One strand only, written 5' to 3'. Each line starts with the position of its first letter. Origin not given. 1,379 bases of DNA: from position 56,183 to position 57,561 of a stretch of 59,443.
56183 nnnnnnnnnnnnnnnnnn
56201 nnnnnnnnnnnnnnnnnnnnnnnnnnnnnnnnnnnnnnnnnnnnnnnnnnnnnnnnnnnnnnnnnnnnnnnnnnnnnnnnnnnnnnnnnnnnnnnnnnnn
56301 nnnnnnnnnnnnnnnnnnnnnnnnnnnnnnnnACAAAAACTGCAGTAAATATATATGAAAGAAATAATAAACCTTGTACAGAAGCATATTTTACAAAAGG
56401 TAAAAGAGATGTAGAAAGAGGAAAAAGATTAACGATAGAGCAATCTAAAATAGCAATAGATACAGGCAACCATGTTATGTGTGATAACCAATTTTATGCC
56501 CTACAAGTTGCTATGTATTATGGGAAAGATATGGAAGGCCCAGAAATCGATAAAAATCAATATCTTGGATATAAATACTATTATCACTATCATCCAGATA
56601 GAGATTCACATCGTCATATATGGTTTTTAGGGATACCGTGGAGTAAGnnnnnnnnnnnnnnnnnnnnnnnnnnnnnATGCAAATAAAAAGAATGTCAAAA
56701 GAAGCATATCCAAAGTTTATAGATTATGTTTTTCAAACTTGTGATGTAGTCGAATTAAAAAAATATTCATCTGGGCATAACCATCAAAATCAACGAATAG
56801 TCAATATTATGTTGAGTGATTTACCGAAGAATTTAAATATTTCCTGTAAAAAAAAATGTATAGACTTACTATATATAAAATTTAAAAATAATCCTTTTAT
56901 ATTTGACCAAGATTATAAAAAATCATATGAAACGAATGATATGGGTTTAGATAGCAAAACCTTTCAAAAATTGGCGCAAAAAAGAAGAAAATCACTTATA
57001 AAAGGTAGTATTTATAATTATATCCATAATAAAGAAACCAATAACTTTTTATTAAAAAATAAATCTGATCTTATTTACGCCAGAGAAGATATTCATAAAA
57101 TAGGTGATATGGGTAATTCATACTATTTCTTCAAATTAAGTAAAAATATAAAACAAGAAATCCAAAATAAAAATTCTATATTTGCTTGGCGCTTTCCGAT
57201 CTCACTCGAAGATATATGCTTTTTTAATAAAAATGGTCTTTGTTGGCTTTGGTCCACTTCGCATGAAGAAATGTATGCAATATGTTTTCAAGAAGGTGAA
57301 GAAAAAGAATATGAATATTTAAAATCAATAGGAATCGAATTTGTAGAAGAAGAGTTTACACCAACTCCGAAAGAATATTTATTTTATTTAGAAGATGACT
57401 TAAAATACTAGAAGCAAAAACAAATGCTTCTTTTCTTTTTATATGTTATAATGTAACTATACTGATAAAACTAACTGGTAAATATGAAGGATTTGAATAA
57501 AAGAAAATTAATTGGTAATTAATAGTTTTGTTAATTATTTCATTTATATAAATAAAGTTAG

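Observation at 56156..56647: Unassignable 164-aa C-terminal toxin tip with a glycine-zipper-like helix and a His-rich terminal motif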

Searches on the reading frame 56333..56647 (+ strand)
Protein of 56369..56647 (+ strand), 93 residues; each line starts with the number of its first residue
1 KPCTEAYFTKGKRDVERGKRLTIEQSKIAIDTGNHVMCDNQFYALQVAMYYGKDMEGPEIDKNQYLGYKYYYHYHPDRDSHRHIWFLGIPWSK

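Call 24: search_solved_structures(query=A2, max_evalue=10)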
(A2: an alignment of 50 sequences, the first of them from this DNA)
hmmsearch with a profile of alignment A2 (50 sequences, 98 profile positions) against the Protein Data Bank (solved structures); distinct sequences matched with E-value up to 10: 6.
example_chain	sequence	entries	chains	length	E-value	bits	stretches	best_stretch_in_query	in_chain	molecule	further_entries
1evj_A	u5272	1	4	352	0.28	14.7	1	23-88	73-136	GLUCOSE-FRUCTOSE OXIDOREDUCTASE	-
1ryd_A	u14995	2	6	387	0.3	14.5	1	23-88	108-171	glucose-fructose oxidoreductase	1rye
1ofg_A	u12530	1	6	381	0.32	14.5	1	23-88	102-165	GLUCOSE-FRUCTOSE OXIDOREDUCTASE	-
1h6a_A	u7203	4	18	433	0.39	14.2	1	24-88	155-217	PRECURSOR FORM OF GLUCOSE-FRUCTOSE OXIDOREDUCTASE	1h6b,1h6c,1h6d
7fcc_A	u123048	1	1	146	0.73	13.3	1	29-67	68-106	Isoform 4 of Interleukin-1 receptor accessory protein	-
2mtd_A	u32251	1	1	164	1.2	12.7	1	8-76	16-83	Decorin binding protein A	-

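Call 25: search_protein_families(library=pfam, alignment_id=A2, max_evalue=1)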
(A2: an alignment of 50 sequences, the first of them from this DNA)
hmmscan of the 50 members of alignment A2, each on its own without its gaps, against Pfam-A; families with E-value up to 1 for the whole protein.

A. member 1, seq(105 aa): 0 families

B. families by the number of members that match (of 50 scanned): 15 families
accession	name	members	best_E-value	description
PF22308.1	DUF6969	3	0.062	Domain of unknown function (DUF6969)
PF22479.2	Pam3_gp18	1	0.0031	Cyanophage baseplate Pam3 plug gp18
PF11782.13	DUF3319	1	0.043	Protein of unknown function (DUF3319)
PF15663.11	zf-CCCH_3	1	0.071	Zinc-finger containing family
PF20477.3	DUF6719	1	0.074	Family of unknown function (DUF6719)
PF09224.18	DUF1961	1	0.11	Domain of unknown function (DUF1961)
PF14478.12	DUF4430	1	0.11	Domain of unknown function (DUF4430)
PF12465.13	Pr_beta_C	1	0.12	Proteasome beta subunits C terminal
PF21911.1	PG_1098_N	1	0.14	N-terminal domain in putative methyltransferase PG_1098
PF17108.10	HET-S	1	0.15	N-terminal small S protein of HET, non-prionic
PF14787.11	zf-CCHC_5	1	0.15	GAG-polyprotein viral zinc-finger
PF01250.22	Ribosomal_S6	1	0.17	Ribosomal protein S6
PF00608.22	Adeno_shaft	1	0.17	Adenoviral fibre protein (repeat/shaft region)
PF22135.1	Cwp8_D3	1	0.19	Cell wall binding protein Cwp8 domain 3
PF00681.25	Plectin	1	0.36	Plectin repeat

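Call 33: predict_structure(alignment_id=A2)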
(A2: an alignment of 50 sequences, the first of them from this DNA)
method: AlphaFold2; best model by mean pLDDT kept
length: 105 residues; sequences in the alignment: 50
mean_pLDDT: 91.6   pTM: 0.83
mean pLDDT of the five models: 91.6, 90.6, 90.6, 90.2, 89.9
residues with pLDDT >= 90: 90; 70-90: 5; 50-70: 8; < 50: 2
segments of 3 or more residues with pLDDT < 50: none
pLDDT, mean of each block of 10 residues (from residue 1): 54 94 93 98 98 98 96 93 96 96 92
secondary structure, 60 per line:
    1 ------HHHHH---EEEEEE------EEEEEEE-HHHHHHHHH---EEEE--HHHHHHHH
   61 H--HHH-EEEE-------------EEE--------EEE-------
elements in order: H7-11 E15-20 E27-33 H35-43 E47-50 H53-61 E68-71 E85-87 E96-98

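Call 35: fold_search(model_id=the predicted structure, library=pdb)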
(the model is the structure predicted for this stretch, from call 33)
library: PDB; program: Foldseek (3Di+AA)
matches with E <= 10: 74; with E <= 0.001: 0
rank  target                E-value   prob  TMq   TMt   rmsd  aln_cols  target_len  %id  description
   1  3jcg_B                4.4e-01  0.21  0.39  0.16   9.1       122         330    8  Cryo-EM structure of the magnesium channel CorA in the magnesium-free, asymmetric open state I (released 2016-02-17)
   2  6ybd_4                9.1e-01  0.04  0.23  0.14  11.2       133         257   14  Structure of a human 48S translational initiation complex - eIF3 (released 2020-09-16)
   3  2hn2_A                1.1e+00  0.06  0.29  0.13   9.4       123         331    6  Crystal structure of the CorA Mg2+ transporter homologue from T. maritima in complex with divalent cations (released 2006-08-29)
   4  2iub_J                1.2e+00  0.13  0.39  0.15   9.1       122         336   11  Crystal structure of a divalent metal ion transporter CorA at 2.9 A resolution. (released 2006-08-03)
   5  8tmc_E                1.3e+00  0.11  0.38  0.15   9.1       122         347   11  Cryo-EM structure of CorA in complex with conformation-specific synthetic antibody C12 and 20 mM MgCl2, State MG20-2 (released 2025-02-12)
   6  4i0u_H                1.4e+00  0.08  0.34  0.14   9.6       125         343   10  Improved structure of Thermotoga maritima CorA at 2.7 A resolution (released 2013-03-06)
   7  3jcf_A                1.7e+00  0.08  0.36  0.14   9.5       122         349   11  Cryo-EM structure of the magnesium channel CorA in the closed symmetric magnesium-bound state (released 2016-02-17)
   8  8tmd_E                1.9e+00  0.07  0.33  0.13   9.6       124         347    8  Cryo-EM structure of CorA in complex with conformation-specific synthetic antibody C18 and 100 uM MgCl2, State MG0.1-1 (released 2025-02-12)
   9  2bbj_A                2.0e+00  0.10  0.39  0.15   9.2       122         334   11  Crystal structure of the CorA Mg2+ transporter (released 2005-12-13)
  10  8tmb_D                2.0e+00  0.08  0.35  0.14   8.6       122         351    7  Cryo-EM structure of CorA in complex with conformation-specific synthetic antibody C12 and 20 mM MgCl2, State MG20-1 (released 2025-02-12)
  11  6cky_A                2.0e+00  0.06  0.24  0.21   6.1        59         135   12  Crystal structure of UcmS2 (released 2019-03-06)
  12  2iub_C                2.1e+00  0.10  0.40  0.15   9.1       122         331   11  Crystal structure of a divalent metal ion transporter CorA at 2.9 A resolution. (released 2006-08-03)
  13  2bbh                  2.1e+00  0.07  0.35  0.19   9.0       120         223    8  X-ray structure of T.maritima CorA soluble domain (released 2005-12-13)
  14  8tme_A                2.1e+00  0.07  0.34  0.14   9.6       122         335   11  Cryo-EM structure of CorA in complex with conformation-specific synthetic antibody C18 and 100 uM MgCl2, State MG0.1-1 (released 2025-02-12)
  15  3jch_D                2.1e+00  0.06  0.34  0.14   8.9       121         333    9  Cryo-EM structure of the magnesium channel CorA in the magnesium-free, asymmetric open state II (released 2016-02-17)
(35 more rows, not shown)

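Call 38: fold_search(model_id=the predicted structure, library=viral)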
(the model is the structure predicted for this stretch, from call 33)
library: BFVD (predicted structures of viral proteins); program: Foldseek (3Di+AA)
matches with E <= 10: 95; with E <= 0.001: 0
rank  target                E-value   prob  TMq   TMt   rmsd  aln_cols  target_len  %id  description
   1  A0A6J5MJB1            5.7e-01  0.18  0.35  0.25   6.7        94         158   13  Uncharacterized protein [uncultured Caudovirales phage]
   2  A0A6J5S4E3            9.7e-01  0.08  0.23  0.09   5.8        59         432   17  RelA/SpoT [uncultured Caudovirales phage]
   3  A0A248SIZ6            1.3e+00  0.05  0.23  0.05  12.0        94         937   12  (no name in the UniProt tables at hand)
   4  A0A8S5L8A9            1.4e+00  0.06  0.24  0.24   7.4        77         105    8  Uncharacterized protein [Myoviridae sp. ctKHS5]
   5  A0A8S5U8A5            1.4e+00  0.06  0.32  0.20  15.1       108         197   13  DNA polymerase sliding clamp from polymerase, sliding clamp, processivity.5A [Podoviridae sp. ctdxt3]
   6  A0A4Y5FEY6            1.6e+00  0.08  0.33  0.31   7.5       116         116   14  Uncharacterized protein [Lactobacillus phage 3-521]
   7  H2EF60                1.7e+00  0.08  0.35  0.12   8.5       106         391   10  Uncharacterized protein [Moumouvirus sp. 'Monve']
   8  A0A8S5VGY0            1.7e+00  0.07  0.21  0.15  11.2        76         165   20  Uncharacterized protein [Myoviridae sp. ctkfK18]
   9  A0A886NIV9            2.1e+00  0.04  0.27  0.14  13.2       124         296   10  (no name in the UniProt tables at hand)
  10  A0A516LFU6            2.3e+00  0.06  0.32  0.06   9.8       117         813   12  (no name in the UniProt tables at hand)
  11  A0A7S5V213            2.4e+00  0.12  0.30  0.27   6.9        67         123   13  (no name in the UniProt tables at hand)
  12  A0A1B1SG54            2.4e+00  0.03  0.24  0.19   9.8       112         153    9  Uncharacterized protein [Arthrobacter phage Conboy]
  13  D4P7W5                2.6e+00  0.07  0.28  0.30  10.4        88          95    7  Gp097 [Rhodococcus phage ReqiPoco6]
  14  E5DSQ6                2.6e+00  0.01  0.15  0.12  22.4       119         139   14  Alc inhibitor of host transcription [Aeromonas phage 65]
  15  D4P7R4                2.7e+00  0.02  0.15  0.17   9.2        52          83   15  Gp046 [Rhodococcus phage ReqiPoco6]
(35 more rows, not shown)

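Call 47: find_related_loci(query=A3, collection=genome_contigs, flank=4000)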
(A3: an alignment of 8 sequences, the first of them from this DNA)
Query A3 (105 aa) in genome_contigs; peptide patterns used: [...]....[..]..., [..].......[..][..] (x = any residue, [..] = any of these).
35 stretches matched a pattern; 9 encode a relative of the query (tblastn E <= 1e-3); 9 distinct loci.
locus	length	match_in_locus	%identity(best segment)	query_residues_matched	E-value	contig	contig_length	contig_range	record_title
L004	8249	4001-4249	62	13-98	3e-30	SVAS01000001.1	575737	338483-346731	MAG: Bacillota bacterium isolate SIG208 NODE_21_length_575737_cov_13.617184, whole genome shotgun sequence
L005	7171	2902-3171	55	12-102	3e-30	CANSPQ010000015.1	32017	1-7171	MAG TPA_asm: uncultured Bacillales bacterium isolate SRR15730548_bin.42_metawrap_v1.3_MAG genome assembly, contig: NODE.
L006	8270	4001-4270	55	12-102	3e-30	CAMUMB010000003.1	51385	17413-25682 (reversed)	MAG TPA_asm: uncultured Bacillales bacterium isolate SRR14038239_bin.65_metawrap_v1.3_MAG genome assembly, contig: NODE.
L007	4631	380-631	57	13-98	2e-28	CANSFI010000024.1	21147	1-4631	MAG TPA_asm: uncultured Tenericutes bacterium isolate SRR15730532_bin.52_metawrap_v1.3_MAG genome assembly, contig: NODE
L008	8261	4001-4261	56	9-98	2e-26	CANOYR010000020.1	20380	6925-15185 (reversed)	MAG TPA_asm: uncultured Bacillales bacterium isolate SRR15604567_bin.71_metawrap_v1.3_MAG genome assembly, contig: NODE.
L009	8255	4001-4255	53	11-98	3e-25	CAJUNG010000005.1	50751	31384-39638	MAG TPA_asm: uncultured Bacilli bacterium isolate MGBC162581 genome assembly, contig: MGBC162581.5, whole genome shotgun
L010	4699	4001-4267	57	8-98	2e-21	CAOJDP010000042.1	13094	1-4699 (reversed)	MAG TPA_asm: uncultured Bacillales bacterium isolate SRR15604593_bin.36_metawrap_v1.3_MAG genome assembly, contig: NODE.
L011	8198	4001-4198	51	32-98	2e-20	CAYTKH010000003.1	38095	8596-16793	MAG TPA_asm: uncultured Muribaculaceae bacterium isolate SRP287540_co2_278 genome assembly, contig: NODE_998_length_3809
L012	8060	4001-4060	75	84-103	4e-6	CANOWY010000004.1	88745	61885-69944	MAG TPA_asm: uncultured Tenericutes bacterium isolate SRR15604582_bin.43_metawrap_v1.3_MAG genome assembly, contig: NODE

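Call 65: find_homologous_proteins(query=A2, max_evalue=0.01)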
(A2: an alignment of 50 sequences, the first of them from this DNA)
Query A2 (50 sequences) (105 aa, profile of the alignment): 21 proteins with E <= 0.01 among 322 candidates.
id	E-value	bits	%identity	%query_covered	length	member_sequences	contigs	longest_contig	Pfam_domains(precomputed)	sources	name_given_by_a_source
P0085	1.9e-29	119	56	86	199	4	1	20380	-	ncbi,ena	-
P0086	8.8e-26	108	58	85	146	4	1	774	-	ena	-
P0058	2.4e-25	106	34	80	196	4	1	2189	-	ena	-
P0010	2.7e-24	103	53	87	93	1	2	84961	-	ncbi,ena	-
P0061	1.3e-21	94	33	94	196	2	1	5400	-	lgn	-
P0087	2.8e-21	93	30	72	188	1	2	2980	-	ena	-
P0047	3.7e-21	93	35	70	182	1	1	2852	-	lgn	-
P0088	4.3e-20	90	39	52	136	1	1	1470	-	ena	-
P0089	6.2e-20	89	37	67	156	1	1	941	-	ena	-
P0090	2.1e-19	87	33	80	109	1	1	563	-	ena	-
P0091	5.6e-18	83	32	72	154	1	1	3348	-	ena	-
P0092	1.6e-16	78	32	73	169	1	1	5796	-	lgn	-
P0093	6.2e-15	73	32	73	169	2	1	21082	-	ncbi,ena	-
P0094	8.6e-15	73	30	70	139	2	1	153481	-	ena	-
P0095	1.9e-12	65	54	51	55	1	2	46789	-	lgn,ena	-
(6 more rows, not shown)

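Call 78: find_encoding_contigs(protein=P0094, flank=4000, max_places=2)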
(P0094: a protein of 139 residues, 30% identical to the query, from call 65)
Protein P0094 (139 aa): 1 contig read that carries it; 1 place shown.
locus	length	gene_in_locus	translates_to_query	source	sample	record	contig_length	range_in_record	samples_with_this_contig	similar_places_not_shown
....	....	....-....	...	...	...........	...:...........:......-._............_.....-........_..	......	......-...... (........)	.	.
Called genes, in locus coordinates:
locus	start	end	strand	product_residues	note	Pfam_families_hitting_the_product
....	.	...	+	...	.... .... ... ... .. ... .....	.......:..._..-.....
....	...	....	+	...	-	-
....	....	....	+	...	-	-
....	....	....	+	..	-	-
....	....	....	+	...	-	-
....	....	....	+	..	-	-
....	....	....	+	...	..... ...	-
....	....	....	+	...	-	-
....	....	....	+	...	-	-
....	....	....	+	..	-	-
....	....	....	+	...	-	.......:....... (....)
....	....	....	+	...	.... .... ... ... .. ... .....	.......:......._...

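Call 79: find_encoding_contigs(protein=P0093, flank=4000, max_places=2)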
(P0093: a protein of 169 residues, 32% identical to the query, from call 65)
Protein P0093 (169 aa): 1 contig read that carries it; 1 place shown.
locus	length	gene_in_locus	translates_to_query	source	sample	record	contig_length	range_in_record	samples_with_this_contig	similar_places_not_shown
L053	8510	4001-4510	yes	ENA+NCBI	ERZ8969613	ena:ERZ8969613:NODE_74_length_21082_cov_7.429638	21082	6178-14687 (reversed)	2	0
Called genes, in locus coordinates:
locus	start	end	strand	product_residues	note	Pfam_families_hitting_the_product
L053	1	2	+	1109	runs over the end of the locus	PF03442:CBM_X2 (faint), PF01841:Transglut_core, PF00041:fn3 (weak), PF25788:Ig_Rha78A_N (faint), PF00041:fn3 (weak)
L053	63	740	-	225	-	PF00149:Metallophos (weak)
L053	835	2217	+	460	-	PF00768:Peptidase_S11, PF13354:Beta-lactamase2, PF07943:PBP5_C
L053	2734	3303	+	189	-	-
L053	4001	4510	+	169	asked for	-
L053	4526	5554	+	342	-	-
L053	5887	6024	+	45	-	-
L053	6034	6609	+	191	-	-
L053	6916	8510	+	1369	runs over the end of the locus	PF00082:Peptidase_S8, PF02368:Big_2 (faint), PF13306:LRR_5, PF09479:Flg_new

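Call 87: search_dna_similar(query=window:56369-56647:+, collection=plasmids, mode=protein, max_evalue=0.001, max_rows=10)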
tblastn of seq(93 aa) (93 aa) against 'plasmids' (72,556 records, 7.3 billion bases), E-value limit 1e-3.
No match.

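Call 88: search_dna_similar(query=window:56369-56647:+, collection=phages, mode=protein, max_evalue=0.001, max_rows=10)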
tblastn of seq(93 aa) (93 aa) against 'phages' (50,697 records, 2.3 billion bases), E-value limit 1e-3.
No match.

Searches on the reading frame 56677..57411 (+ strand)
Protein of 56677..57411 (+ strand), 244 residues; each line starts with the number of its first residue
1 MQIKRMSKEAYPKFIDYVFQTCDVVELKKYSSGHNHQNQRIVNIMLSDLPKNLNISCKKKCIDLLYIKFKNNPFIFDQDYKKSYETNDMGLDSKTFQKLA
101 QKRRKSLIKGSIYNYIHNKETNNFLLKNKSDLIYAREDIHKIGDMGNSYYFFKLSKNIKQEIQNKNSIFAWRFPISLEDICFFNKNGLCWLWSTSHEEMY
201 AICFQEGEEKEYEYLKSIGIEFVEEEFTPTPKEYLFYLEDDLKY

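Call 4: search_protein_families(library=pfam, proteins=[window:56677-57411:+], max_evalue=1)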
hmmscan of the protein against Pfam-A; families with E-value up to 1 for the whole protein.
window:56677-57411:+ (244 aa): 3 families
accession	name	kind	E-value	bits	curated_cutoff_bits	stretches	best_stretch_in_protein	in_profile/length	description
PF23264.1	DUF7073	-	0.039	14.6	27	1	8-85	9-85/95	Domain of unknown function (DUF7073)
PF20891.2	DUF6844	-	0.058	14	27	1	85-116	19-50/97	Domain of unknown function (DUF6844)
PF13611.12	Peptidase_S76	-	0.15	12.9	27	1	21-68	9-57/121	Serine peptidase of plant viral polyprotein, P1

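Call 6: search_protein_families(library=ncbifam, proteins=[window:56677-57411:+], max_evalue=0.1)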
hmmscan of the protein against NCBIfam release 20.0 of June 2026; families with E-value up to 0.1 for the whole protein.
window:56677-57411:+ (244 aa): 1 family
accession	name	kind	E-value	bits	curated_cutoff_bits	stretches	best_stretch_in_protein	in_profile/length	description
NF041552.1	TF_PrdR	equivalog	0.0089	14.4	795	1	37-206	4-173/577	sigma-54 dependent transcriptional regulator PrdR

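Call 49: find_homologous_proteins(query=window:56677-57408:+)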
Query window:56677-57408:+ (244 aa): 21 proteins with E <= 0.001 among 232 candidates.
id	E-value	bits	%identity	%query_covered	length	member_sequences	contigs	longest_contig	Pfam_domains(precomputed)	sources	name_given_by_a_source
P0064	5.4e-159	545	99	100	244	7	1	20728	-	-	-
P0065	4.5e-128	444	82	100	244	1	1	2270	-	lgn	-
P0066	2.4e-99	350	65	100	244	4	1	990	-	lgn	-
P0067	1.6e-95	337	65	97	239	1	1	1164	-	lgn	-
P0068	6.9e-85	303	57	98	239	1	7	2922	-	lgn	-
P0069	9.9e-84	299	58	98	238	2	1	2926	-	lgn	-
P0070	3.6e-77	277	55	98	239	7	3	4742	-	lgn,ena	-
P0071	4.7e-76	274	50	98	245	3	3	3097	-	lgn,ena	-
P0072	7.5e-47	178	47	100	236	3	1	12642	-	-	-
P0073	2.3e-41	160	45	77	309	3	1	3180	-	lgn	-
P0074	2.4e-33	134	38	94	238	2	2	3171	-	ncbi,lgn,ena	-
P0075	1.3e-30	125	36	91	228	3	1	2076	-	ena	-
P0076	6.5e-29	119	36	91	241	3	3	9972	-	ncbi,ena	-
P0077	1.5e-28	118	33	97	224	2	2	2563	-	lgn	-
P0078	2.5e-27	114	33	91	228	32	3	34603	-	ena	-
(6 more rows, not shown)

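Call 62: predict_structure(alignment_id=A4)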
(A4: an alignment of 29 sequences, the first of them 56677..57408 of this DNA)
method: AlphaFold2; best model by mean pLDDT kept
length: 244 residues; sequences in the alignment: 29
mean_pLDDT: 91.9   pTM: 0.85
mean pLDDT of the five models: 91.9, 91.7, 91.6, 91.4, 91.3
residues with pLDDT >= 90: 198; 70-90: 36; 50-70: 10; < 50: 0
segments of 3 or more residues with pLDDT < 50: none
pLDDT, mean of each block of 10 residues (from residue 1): 93 96 96 83 86 83 94 93 91 95 95 94 96 87 77 97 93 95 96 93 95 97 96 91 73
secondary structure, 60 per line:
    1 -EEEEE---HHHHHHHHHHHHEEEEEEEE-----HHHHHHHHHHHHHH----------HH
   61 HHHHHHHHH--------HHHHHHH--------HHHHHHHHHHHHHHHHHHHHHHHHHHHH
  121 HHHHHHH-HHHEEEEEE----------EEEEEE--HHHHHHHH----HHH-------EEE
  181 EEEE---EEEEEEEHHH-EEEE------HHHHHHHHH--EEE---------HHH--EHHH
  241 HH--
elements in order: E2-6 H10-21 E22-29 H35-48 H59-69 H78-84 H93-127 E132-137 E148-153 H156-163 E178-184 E188-194 E199-202 H209-217 E220-222 H238-242

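Call 64: fold_search(model_id=the predicted structure, library=pdb)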
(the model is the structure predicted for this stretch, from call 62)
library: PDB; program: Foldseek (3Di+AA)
matches with E <= 10: 233; with E <= 0.001: 0
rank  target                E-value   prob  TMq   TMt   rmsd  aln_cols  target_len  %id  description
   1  4qsg                  3.0e-02  0.60  0.21  0.21  12.6       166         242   11  Crystal structure of gas vesicle protein GvpF from Microcystis aeruginosa (released 2014-11-12)
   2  6l5d_B                1.8e-01  0.33  0.24  0.24  12.3       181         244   12  Crystal structure of the gas vesicle protein GvpF from Anabaena sp. PCC7120 (released 2020-09-02)
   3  5w6q_G                3.2e-01  0.18  0.23  0.14  11.2       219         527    7  Structural basis for recognition of artificial DNA by an evolved KlenTaq variant (released 2018-07-18)
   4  5iud_D                4.3e-01  0.12  0.22  0.10  11.9       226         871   12  Human DNA polymerase alpha in binary complex with a DNA:DNA template-primer (released 2016-04-13)
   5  2ktq_A                5.5e-01  0.13  0.21  0.13  11.5       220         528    7  OPEN TERNARY COMPLEX OF THE LARGE FRAGMENT OF DNA POLYMERASE I FROM THERMUS AQUATICUS (released 1999-01-13)
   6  4xvi_A                6.5e-01  0.15  0.23  0.12  11.8       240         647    5  Binary complex of human polymerase nu and DNA with the finger domain ajar (released 2015-03-11)
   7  8g9l_A                6.5e-01  0.08  0.19  0.08  12.8       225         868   12  DNA initiation subcomplex of Xenopus laevis DNA polymerase alpha-primase (released 2023-04-12)
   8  6u9d_O                7.3e-01  0.10  0.17  0.17  14.3       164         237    8  Saccharomyces cerevisiae acetohydroxyacid synthase (released 2020-07-15)
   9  6u9d_G                7.3e-01  0.08  0.17  0.16  16.4       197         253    8  Saccharomyces cerevisiae acetohydroxyacid synthase (released 2020-07-15)
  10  7sbb_I                8.3e-01  0.30  0.25  0.10  12.9       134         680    9  Structure of type I-D Cascade bound to a ssRNA target (released 2022-06-08)
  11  8v6g_A                8.3e-01  0.07  0.19  0.07  12.8       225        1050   12  DNA initiation complex (configuration 1) of Xenopus laevis DNA polymerase alpha-primase (released 2023-12-20)
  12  7e2c_G                9.3e-01  0.03  0.13  0.14  22.4       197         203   12  Monomer of TRAPPII (open) (released 2022-02-09)
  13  7e93_G                9.3e-01  0.03  0.13  0.14  22.4       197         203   12  Intact TRAPPII (state III). (released 2022-02-09)
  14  6u9d_D                9.8e-01  0.09  0.17  0.17  14.0       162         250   10  Saccharomyces cerevisiae acetohydroxyacid synthase (released 2020-07-15)
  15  1oms_A                1.0e+00  0.11  0.16  0.26  10.2       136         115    7  Structure determination by MAD: E.coli Trigger Factor binding at the ribosomal exit tunnel. (released 2003-12-16)
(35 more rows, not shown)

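Call 76: search_protein_families(library=phrogs, proteins=[window:56677-57408:+], max_evalue=0.01)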
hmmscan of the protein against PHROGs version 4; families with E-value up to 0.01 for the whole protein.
window:56677-57408:+ (244 aa): 0 families

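Call 77: search_protein_families(library=padloc, proteins=[window:56677-57408:+], max_evalue=0.01)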
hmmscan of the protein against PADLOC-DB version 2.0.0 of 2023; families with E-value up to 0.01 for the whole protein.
window:56677-57408:+ (244 aa): 0 families

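Call 82: search_solved_structures(query=A4, max_evalue=10)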
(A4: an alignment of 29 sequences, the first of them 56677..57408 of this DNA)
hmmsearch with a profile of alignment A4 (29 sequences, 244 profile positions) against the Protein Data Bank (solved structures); distinct sequences matched with E-value up to 10: 3.
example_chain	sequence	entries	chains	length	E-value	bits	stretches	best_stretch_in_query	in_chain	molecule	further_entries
3ahx_A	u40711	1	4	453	0.78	12.7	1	143-185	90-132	Beta-glucosidase A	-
7w5z_E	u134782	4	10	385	4.6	10.2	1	109-177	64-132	TraB family protein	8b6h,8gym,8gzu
8bqs_DQ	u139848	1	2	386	4.6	10.2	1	109-177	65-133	TraB family protein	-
